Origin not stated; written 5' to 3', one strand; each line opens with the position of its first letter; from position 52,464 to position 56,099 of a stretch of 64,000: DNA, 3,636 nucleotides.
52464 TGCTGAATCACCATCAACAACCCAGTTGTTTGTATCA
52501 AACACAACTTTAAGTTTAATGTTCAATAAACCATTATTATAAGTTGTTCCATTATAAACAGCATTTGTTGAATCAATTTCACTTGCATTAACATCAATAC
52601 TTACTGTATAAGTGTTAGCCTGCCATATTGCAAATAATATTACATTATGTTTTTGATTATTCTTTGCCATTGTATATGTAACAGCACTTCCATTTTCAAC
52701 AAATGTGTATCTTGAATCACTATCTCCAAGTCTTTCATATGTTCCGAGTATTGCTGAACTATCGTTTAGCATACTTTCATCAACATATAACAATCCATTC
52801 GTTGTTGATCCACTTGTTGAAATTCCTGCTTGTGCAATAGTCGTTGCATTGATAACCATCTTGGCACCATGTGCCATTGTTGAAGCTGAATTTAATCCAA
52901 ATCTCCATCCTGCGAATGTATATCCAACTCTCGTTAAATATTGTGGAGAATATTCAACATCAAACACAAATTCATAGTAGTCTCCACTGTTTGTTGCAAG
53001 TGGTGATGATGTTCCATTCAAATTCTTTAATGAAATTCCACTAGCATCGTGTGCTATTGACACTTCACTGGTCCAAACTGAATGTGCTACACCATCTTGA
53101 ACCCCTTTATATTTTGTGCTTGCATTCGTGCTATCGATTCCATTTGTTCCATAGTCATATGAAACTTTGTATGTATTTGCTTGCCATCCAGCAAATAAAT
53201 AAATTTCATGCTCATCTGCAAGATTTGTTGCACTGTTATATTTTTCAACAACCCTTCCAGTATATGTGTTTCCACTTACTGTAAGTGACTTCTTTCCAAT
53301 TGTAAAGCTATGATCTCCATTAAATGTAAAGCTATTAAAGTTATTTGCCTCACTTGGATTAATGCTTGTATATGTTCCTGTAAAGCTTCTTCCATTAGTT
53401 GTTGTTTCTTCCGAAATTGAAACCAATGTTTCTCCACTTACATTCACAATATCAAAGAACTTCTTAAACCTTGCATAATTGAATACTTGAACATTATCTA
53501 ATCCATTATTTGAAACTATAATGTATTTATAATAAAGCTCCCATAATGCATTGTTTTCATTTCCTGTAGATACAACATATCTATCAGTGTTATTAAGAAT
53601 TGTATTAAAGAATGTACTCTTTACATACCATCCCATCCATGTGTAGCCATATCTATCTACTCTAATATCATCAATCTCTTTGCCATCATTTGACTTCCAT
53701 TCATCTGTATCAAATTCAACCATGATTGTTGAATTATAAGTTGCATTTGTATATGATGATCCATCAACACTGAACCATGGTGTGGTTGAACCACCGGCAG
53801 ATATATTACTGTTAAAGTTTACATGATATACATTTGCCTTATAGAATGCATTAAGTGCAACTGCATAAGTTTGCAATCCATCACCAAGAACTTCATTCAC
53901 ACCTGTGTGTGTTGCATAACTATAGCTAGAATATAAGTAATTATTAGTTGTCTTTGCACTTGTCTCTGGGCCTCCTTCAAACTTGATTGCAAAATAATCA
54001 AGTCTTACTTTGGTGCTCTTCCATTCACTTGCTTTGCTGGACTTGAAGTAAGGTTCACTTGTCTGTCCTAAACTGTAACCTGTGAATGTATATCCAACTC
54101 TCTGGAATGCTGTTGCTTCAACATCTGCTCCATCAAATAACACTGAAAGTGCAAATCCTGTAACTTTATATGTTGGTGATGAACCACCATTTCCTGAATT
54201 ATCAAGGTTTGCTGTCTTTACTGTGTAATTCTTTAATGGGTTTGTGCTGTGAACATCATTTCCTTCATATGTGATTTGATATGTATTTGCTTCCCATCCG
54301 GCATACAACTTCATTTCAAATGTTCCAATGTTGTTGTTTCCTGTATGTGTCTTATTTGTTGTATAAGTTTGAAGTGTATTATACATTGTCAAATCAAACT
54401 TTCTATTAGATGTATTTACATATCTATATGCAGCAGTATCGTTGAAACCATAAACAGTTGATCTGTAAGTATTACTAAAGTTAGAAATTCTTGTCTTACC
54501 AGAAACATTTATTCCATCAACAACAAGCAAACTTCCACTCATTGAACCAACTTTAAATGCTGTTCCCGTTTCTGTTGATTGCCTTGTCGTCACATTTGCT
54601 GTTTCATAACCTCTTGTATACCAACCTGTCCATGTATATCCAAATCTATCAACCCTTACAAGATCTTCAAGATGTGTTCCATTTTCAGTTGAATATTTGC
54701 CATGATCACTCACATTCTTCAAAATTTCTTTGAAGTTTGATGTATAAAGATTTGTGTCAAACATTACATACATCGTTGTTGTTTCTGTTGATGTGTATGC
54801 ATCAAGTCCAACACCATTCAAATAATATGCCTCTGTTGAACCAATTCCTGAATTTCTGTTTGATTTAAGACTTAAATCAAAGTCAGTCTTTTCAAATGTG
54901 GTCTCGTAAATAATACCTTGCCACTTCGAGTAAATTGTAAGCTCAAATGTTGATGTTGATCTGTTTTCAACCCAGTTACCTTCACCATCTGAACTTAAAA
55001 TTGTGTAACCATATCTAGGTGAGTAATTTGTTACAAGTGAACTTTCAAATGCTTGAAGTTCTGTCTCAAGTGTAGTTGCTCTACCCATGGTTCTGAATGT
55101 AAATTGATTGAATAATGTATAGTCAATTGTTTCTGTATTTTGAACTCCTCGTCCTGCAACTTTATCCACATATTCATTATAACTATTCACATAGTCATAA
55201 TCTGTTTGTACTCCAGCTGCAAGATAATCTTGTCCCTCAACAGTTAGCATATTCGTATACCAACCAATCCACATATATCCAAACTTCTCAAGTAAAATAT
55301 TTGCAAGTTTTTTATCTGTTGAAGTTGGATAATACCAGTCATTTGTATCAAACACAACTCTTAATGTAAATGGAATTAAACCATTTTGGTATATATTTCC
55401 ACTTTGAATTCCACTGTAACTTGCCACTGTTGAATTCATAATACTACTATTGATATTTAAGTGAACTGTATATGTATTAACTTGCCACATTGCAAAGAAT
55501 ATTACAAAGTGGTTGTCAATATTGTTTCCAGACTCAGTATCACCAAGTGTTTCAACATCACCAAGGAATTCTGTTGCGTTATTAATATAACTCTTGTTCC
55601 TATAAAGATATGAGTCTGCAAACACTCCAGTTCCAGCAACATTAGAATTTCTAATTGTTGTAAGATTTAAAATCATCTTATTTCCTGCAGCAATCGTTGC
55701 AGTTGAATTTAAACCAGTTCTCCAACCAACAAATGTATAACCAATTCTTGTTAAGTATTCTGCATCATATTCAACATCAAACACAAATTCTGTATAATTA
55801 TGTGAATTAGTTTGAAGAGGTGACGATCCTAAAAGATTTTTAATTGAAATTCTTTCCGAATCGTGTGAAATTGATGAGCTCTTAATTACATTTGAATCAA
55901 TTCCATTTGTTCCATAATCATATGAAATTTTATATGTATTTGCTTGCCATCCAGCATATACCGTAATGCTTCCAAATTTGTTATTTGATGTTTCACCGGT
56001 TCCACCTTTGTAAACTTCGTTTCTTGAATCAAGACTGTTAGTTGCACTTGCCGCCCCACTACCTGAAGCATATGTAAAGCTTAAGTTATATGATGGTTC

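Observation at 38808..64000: Second giant gene (at least 8,396 codons) whose frame is still open at the window edge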

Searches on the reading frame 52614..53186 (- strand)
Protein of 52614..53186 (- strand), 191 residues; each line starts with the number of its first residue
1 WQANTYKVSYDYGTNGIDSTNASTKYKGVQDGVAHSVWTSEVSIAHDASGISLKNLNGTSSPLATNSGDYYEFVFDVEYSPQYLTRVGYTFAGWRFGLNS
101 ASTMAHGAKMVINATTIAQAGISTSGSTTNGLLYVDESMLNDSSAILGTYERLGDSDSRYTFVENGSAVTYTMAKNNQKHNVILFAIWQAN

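Call 92: search_protein_families(library=pfam, proteins=[window:52614-53186:-], max_evalue=1)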
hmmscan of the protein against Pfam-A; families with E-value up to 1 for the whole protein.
window:52614-53186:- (191 aa): 2 families
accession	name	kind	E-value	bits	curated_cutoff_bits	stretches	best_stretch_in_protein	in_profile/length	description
PF09479.16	Flg_new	-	0.076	13.6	27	1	80-111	24-55/65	Listeria-Bacteroides repeat domain (List_Bact_rpt)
PF01458.23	SUFBD_core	-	0.23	11.3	27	1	19-51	133-165/232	SUF system FeS cluster assembly, SufBD core domain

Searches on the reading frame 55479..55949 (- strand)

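Call 92: search_protein_families(library=pfam, proteins=[window:55479-55949:-], max_evalue=1)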
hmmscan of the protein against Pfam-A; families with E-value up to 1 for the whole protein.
window:55479-55949:- (157 aa): 1 family
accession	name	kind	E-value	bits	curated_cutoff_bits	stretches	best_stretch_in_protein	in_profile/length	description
PF09479.16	Flg_new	-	0.0026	18.3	27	1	66-92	28-54/65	Listeria-Bacteroides repeat domain (List_Bact_rpt)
